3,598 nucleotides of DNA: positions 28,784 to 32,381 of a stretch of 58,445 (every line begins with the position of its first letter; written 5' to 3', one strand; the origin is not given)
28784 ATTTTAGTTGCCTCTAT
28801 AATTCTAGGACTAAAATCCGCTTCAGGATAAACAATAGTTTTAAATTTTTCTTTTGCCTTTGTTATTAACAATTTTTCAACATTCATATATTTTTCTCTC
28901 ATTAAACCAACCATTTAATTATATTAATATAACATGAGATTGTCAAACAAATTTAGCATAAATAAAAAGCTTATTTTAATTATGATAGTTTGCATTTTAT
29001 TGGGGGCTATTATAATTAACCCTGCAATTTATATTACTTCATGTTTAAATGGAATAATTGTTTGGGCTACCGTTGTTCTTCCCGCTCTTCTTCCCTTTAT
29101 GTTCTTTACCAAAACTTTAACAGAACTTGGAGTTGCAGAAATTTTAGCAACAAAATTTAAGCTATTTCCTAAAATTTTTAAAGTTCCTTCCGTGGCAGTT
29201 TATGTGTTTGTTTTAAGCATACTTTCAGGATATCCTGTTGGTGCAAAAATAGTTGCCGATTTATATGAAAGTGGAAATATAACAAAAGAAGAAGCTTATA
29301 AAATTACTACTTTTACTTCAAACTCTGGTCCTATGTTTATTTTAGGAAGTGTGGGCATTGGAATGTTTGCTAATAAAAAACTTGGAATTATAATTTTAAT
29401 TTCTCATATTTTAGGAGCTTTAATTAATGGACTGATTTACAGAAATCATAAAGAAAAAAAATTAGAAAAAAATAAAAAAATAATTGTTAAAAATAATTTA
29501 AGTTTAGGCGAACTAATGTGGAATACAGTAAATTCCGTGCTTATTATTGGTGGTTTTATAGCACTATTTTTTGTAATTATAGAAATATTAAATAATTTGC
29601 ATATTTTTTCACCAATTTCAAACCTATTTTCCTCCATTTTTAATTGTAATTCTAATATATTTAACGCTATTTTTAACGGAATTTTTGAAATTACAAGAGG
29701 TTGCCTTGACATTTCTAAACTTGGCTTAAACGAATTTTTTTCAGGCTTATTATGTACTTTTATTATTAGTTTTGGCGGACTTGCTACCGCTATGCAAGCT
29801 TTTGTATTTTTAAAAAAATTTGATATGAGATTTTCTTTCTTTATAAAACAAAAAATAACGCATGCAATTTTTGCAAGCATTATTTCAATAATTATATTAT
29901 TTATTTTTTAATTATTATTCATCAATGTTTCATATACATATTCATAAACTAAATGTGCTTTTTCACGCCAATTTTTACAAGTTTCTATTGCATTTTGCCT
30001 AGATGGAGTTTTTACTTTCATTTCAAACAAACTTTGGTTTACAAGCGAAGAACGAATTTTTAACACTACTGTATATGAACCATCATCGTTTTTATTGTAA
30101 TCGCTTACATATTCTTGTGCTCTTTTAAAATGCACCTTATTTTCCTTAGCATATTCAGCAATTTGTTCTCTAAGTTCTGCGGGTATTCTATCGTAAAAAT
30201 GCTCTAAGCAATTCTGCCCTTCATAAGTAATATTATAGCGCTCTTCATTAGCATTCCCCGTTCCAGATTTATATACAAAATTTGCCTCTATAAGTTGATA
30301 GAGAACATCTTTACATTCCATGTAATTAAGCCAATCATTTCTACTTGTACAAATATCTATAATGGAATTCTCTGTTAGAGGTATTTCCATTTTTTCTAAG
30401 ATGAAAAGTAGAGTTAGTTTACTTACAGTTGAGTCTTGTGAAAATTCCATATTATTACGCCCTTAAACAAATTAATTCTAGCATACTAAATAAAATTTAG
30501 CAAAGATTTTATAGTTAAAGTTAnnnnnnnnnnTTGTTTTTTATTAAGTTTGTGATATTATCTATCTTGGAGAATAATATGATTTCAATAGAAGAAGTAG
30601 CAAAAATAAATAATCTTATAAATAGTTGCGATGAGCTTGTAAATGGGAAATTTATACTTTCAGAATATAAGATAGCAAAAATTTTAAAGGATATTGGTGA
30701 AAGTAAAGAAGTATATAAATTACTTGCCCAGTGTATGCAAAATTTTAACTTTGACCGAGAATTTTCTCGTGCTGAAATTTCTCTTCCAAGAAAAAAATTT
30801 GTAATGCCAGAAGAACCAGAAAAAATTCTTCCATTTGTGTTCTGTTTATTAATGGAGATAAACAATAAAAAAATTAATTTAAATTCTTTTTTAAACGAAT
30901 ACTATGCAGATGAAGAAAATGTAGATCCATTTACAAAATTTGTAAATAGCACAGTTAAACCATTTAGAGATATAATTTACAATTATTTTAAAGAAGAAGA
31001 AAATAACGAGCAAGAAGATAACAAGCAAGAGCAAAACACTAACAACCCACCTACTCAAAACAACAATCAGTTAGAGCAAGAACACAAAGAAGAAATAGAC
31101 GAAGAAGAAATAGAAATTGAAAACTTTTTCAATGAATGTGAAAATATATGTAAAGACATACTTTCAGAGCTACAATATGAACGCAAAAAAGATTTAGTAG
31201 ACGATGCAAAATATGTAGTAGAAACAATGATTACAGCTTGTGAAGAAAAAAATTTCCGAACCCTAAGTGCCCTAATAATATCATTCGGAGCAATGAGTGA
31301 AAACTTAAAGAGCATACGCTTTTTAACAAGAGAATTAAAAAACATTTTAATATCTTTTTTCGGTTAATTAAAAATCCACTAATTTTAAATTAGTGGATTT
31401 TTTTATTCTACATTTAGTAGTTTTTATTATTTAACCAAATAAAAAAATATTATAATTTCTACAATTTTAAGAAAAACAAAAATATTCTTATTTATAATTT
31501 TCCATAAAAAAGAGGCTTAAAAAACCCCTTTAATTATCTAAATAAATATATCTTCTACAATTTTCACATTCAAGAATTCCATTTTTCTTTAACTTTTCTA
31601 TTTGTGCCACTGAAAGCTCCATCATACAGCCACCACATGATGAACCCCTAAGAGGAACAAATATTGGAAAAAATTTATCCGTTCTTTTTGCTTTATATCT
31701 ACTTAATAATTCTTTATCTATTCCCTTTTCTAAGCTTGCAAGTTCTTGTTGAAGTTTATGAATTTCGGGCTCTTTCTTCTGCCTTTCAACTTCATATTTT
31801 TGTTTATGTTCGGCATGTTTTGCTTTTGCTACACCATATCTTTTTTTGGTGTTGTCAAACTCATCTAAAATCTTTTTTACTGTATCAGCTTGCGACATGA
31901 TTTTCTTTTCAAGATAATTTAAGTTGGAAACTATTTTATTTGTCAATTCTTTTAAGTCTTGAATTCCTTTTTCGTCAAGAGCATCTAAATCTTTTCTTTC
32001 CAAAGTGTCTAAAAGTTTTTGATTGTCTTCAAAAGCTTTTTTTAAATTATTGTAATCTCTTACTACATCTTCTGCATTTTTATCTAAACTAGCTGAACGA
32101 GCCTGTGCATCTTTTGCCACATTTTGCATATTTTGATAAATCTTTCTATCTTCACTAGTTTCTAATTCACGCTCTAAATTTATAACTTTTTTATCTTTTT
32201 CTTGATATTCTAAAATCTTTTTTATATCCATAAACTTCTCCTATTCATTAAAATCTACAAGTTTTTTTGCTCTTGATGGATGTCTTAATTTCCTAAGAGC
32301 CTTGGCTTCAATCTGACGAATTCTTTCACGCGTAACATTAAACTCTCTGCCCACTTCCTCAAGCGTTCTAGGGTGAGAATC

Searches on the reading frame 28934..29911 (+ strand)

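Call 56: search_protein_families(library=pfam, proteins=[window:28934-29911:+], max_evalue=0.01)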
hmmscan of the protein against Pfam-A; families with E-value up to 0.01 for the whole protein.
window:28934-29911:+ (325 aa): 1 family
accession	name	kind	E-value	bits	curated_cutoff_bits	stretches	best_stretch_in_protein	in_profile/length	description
PF07670.19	Gate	-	5.7e-06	27.2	29.6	2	46-143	2-99/104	Nucleoside recognition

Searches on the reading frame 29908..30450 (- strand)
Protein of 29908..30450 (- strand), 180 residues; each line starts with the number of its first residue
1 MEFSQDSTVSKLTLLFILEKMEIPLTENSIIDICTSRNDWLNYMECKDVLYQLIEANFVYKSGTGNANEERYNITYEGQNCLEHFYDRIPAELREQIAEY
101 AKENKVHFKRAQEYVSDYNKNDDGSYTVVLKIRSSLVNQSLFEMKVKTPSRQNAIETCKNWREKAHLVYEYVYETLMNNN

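Call 56: search_protein_families(library=pfam, proteins=[window:29908-30450:-], max_evalue=0.01)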
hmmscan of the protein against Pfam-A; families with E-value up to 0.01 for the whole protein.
window:29908-30450:- (180 aa): 2 families
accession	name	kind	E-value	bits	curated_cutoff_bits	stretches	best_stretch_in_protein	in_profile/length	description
PF14277.12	DUF4364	-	5.4e-36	124.3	26.9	1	11-176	2-162/162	Domain of unknown function (DUF4364)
PF03869.20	Arc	-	0.0068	16.7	20.4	0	83-104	5-26/50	Arc-like DNA binding domain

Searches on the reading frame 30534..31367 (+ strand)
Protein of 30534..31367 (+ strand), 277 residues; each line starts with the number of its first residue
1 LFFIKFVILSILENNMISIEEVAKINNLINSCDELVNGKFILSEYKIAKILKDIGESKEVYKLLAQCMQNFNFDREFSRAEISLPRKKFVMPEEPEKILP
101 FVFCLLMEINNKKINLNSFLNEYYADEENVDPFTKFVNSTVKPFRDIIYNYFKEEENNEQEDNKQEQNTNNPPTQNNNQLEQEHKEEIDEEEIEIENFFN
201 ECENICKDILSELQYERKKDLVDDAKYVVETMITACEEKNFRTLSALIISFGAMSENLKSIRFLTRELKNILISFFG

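Call 56: search_protein_families(library=pfam, proteins=[window:30534-31367:+], max_evalue=0.01)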
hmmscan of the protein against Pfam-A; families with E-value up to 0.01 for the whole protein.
window:30534-31367:+ (277 aa): 1 family
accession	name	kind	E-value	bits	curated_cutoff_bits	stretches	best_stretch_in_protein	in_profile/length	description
PF15101.11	TERB2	-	0.0055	17.1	27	1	140-235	92-176/207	Telomere-associated protein TERB2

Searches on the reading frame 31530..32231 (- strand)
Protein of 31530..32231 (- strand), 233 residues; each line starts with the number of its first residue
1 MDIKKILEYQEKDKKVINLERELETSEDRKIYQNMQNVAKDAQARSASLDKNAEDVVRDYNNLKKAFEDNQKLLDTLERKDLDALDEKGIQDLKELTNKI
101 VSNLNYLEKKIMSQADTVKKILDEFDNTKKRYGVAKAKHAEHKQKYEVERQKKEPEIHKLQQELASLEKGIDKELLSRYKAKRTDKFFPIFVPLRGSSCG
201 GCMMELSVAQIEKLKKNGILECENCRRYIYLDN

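Call 56: search_protein_families(library=pfam, proteins=[window:31530-32231:-], max_evalue=0.01)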
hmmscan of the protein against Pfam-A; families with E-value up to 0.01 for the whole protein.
window:31530-32231:- (233 aa): 2 families
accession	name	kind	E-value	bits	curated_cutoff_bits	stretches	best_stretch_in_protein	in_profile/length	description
PF02591.20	Zn_ribbon_9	-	1.6e-07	31.7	29.1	1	198-228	1-32/33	C4-type zinc ribbon domain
PF11439.13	T3SchapCesA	-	0.0066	17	29.1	1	102-138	8-44/95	Type III secretion system filament chaperone CesA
